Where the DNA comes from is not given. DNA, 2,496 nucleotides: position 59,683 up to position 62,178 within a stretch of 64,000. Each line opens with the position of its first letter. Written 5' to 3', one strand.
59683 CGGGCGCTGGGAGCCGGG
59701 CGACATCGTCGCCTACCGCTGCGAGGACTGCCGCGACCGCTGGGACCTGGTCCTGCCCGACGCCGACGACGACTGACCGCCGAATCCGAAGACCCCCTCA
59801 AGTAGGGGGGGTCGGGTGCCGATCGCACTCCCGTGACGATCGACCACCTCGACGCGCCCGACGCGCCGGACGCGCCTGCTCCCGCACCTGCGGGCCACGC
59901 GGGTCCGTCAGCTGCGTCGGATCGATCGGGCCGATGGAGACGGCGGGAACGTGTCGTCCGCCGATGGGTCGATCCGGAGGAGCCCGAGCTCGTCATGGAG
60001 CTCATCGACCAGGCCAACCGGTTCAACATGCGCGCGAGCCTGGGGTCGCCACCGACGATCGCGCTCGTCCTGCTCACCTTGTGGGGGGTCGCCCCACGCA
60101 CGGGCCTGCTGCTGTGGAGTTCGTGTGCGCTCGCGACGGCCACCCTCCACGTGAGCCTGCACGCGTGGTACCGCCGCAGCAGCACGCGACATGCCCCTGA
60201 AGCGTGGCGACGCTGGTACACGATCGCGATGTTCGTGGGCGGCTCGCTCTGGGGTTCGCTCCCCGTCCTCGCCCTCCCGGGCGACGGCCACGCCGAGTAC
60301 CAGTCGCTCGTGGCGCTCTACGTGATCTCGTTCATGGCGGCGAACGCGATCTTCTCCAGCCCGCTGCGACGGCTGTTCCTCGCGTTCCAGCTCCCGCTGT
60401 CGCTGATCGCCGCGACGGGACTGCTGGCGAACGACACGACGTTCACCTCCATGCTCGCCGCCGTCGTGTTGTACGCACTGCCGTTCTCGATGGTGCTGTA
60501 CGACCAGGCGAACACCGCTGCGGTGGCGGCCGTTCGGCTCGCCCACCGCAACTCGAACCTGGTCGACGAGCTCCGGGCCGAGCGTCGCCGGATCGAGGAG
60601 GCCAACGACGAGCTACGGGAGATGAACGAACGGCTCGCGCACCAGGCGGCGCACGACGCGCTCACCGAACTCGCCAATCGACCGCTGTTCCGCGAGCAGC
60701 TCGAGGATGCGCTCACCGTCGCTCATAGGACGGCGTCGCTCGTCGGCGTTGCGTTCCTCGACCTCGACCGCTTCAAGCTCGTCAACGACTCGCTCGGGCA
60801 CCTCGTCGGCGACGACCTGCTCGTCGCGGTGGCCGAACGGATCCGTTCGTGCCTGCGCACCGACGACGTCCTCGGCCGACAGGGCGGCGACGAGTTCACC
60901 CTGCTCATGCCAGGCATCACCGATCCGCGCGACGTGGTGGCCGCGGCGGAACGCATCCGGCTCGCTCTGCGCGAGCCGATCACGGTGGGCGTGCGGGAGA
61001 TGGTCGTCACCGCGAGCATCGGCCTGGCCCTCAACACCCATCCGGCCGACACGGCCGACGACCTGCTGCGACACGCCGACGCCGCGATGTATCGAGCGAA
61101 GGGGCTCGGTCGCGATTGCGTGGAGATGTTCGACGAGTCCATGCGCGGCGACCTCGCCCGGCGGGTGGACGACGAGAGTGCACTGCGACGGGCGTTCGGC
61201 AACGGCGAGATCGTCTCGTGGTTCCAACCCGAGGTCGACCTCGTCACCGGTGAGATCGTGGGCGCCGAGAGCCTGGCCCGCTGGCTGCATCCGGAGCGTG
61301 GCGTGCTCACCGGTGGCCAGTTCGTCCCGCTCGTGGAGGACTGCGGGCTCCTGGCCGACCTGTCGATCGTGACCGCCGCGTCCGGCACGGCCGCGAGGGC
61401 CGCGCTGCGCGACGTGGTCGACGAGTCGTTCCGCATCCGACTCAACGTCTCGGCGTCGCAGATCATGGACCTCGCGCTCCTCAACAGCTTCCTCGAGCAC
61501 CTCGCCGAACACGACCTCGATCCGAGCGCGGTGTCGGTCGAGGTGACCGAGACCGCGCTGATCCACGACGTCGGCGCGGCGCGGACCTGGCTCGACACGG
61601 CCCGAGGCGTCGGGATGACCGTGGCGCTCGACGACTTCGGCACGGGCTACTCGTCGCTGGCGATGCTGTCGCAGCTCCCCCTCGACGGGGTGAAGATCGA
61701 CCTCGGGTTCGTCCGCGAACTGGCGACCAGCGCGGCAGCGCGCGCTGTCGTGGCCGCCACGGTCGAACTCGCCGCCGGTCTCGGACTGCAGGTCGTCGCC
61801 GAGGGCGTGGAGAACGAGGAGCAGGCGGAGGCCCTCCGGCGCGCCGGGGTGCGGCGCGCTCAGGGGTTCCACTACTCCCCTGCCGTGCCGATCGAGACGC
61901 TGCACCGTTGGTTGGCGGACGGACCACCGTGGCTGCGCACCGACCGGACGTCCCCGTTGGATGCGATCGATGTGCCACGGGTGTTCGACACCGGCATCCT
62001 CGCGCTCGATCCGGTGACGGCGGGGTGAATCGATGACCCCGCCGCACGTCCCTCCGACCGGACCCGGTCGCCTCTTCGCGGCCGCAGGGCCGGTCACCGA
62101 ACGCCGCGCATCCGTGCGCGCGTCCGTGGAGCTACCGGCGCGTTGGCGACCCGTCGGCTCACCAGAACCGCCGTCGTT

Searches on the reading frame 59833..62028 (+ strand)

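Call 46: search_protein_families(library=pfam, proteins=[window:59833-62028:+], max_evalue=0.00001)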
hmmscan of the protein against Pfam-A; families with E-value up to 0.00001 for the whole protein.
window:59833-62028:+ (731 aa): 2 families
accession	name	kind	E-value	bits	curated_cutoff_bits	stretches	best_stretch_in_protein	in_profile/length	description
PF00563.25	EAL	-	9.6e-58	195.8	31.3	1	450-683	3-235/236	EAL domain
PF00990.26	GGDEF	-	1.8e-44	151.8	23.8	1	272-428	1-160/161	Diguanylate cyclase, GGDEF domain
